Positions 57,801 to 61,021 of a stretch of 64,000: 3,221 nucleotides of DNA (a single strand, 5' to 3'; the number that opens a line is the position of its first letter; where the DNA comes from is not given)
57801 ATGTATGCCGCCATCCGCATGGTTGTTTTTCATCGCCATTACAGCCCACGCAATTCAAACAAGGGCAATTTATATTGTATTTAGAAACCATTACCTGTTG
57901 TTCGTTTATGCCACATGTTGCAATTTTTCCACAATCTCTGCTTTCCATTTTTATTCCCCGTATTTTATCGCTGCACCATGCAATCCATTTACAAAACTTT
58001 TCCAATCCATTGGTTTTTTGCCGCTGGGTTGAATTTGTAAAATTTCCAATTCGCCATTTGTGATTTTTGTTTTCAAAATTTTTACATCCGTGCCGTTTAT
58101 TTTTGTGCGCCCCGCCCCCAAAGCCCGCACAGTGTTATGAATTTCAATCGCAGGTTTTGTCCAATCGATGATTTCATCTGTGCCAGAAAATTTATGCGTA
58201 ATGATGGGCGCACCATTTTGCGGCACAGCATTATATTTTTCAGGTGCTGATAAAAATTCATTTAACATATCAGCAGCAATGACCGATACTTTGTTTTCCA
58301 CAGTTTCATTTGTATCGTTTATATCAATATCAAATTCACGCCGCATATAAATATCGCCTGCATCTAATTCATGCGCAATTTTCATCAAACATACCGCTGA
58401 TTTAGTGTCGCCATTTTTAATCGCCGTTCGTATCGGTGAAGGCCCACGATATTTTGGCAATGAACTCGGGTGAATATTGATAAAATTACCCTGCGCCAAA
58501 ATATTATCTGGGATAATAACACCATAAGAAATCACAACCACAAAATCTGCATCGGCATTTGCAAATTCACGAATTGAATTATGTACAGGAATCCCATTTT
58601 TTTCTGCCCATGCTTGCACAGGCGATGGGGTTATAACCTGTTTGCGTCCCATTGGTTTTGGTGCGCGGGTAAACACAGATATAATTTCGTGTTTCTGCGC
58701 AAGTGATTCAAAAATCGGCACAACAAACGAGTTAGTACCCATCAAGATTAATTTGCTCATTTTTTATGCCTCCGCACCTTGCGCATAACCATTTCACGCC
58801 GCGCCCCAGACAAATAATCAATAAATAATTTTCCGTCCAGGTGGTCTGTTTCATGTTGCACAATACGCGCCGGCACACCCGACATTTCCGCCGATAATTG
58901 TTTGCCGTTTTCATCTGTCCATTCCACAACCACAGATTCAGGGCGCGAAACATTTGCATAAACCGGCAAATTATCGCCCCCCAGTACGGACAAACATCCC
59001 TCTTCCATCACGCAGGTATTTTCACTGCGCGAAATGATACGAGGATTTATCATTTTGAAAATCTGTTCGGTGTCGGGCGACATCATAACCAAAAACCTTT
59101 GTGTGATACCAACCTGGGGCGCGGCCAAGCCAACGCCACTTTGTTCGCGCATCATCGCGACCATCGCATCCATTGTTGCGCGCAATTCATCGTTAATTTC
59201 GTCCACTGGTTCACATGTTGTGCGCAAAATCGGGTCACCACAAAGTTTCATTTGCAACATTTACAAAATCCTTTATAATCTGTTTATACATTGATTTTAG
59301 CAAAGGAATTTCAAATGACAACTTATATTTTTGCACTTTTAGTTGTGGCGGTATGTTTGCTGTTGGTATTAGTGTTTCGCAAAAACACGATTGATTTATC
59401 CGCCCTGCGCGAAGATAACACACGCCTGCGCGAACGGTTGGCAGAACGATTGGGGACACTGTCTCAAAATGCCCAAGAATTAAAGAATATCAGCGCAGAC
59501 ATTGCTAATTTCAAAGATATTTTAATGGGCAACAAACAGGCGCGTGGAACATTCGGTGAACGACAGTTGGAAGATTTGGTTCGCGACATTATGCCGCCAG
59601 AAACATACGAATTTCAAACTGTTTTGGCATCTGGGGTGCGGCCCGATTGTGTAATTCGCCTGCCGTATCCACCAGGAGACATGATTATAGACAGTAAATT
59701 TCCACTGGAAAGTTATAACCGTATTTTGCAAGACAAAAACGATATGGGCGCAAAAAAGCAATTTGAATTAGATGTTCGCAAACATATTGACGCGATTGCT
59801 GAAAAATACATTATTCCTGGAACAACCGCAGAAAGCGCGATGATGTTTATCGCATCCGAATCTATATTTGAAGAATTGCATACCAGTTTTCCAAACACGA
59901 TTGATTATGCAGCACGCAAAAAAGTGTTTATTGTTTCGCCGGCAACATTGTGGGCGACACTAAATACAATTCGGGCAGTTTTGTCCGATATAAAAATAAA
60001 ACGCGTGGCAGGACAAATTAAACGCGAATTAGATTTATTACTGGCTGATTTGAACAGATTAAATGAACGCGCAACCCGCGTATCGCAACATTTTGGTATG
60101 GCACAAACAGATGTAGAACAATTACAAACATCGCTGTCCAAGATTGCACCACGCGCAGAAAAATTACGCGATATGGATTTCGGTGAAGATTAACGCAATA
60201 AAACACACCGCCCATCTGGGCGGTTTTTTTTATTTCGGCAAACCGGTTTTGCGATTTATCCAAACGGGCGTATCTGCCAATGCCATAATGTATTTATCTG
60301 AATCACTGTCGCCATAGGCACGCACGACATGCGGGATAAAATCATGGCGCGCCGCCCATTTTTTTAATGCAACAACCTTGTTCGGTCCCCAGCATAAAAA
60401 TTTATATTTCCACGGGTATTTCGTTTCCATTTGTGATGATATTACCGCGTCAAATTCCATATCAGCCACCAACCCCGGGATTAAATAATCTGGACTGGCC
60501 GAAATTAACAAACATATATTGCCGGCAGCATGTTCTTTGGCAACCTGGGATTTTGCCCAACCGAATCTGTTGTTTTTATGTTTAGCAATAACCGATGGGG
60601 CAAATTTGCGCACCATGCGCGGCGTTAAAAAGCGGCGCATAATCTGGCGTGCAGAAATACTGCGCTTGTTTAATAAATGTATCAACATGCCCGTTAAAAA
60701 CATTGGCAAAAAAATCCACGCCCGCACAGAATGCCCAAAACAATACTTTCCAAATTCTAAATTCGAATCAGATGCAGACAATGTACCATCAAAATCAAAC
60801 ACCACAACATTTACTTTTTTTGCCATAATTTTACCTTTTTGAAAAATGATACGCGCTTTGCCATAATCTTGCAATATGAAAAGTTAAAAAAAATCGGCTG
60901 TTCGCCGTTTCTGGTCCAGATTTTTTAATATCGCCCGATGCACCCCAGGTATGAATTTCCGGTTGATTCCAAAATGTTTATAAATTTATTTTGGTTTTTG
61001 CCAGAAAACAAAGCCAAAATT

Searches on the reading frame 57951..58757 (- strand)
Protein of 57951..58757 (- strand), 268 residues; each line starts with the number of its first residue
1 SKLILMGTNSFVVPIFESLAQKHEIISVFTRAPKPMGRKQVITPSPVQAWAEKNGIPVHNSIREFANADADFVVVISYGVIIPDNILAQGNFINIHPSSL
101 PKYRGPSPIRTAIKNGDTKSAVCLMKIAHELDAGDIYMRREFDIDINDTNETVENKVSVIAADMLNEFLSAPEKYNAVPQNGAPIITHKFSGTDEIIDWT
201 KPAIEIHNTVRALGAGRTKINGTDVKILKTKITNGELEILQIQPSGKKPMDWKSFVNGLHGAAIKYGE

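Call 44: search_protein_families(library=pfam, proteins=[window:57951-58757:-], max_evalue=0.1)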
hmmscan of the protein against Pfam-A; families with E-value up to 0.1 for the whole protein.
window:57951-58757:- (268 aa): 2 families
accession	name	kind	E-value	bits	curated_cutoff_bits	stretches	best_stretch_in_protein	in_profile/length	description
PF00551.24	Formyl_trans_N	-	7.6e-28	97.9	26.1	1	6-162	8-174/181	Formyl transferase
PF02911.23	Formyl_trans_C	-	4.4e-12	46.5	21.1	2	193-235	5-50/100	Formyl transferase, C-terminal domain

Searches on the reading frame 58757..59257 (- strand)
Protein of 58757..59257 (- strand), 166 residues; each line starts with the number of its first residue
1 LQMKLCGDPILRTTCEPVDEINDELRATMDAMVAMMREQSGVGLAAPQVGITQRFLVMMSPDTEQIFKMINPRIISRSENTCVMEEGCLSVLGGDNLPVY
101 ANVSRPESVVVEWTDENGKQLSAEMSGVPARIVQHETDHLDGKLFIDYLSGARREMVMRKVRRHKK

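Call 44: search_protein_families(library=pfam, proteins=[window:58757-59257:-], max_evalue=0.1)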
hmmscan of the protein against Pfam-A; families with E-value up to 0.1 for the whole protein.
window:58757-59257:- (166 aa): 2 families
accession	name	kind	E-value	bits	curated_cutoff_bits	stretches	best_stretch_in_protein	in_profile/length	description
PF01327.26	Pep_deformylase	-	4.4e-46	156.7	22.8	1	6-153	7-154/156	Polypeptide deformylase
PF06740.17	MAP_Futsch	-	0.025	15.6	22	1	103-126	3-25/34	Microtubule associated protein Futsch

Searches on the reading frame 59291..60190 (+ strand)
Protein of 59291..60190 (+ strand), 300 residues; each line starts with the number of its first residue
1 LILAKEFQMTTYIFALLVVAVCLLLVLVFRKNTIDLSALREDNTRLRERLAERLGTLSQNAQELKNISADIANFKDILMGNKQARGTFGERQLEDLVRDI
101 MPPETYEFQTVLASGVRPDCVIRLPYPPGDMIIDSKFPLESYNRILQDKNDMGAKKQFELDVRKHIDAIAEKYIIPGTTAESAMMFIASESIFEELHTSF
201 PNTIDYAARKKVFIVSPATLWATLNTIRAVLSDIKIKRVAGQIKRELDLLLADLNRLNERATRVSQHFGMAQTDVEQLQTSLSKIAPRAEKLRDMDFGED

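Call 44: search_protein_families(library=pfam, proteins=[window:59291-60190:+], max_evalue=0.1)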
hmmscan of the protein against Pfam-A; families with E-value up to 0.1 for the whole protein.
window:59291-60190:+ (300 aa): 1 family
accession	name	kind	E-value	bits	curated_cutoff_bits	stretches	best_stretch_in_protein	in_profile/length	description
PF02646.22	RmuC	-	2.5e-55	188.1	26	1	36-297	14-286/291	RmuC family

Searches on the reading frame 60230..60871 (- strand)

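Call 44: search_protein_families(library=pfam, proteins=[window:60230-60871:-], max_evalue=0.1)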
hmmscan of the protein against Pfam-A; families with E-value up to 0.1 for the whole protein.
window:60230-60871:- (213 aa): 1 family
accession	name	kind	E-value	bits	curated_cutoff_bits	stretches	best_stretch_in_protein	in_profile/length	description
PF12710.13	HAD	-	1.3e-20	75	27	1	23-193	1-185/189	haloacid dehalogenase-like hydrolase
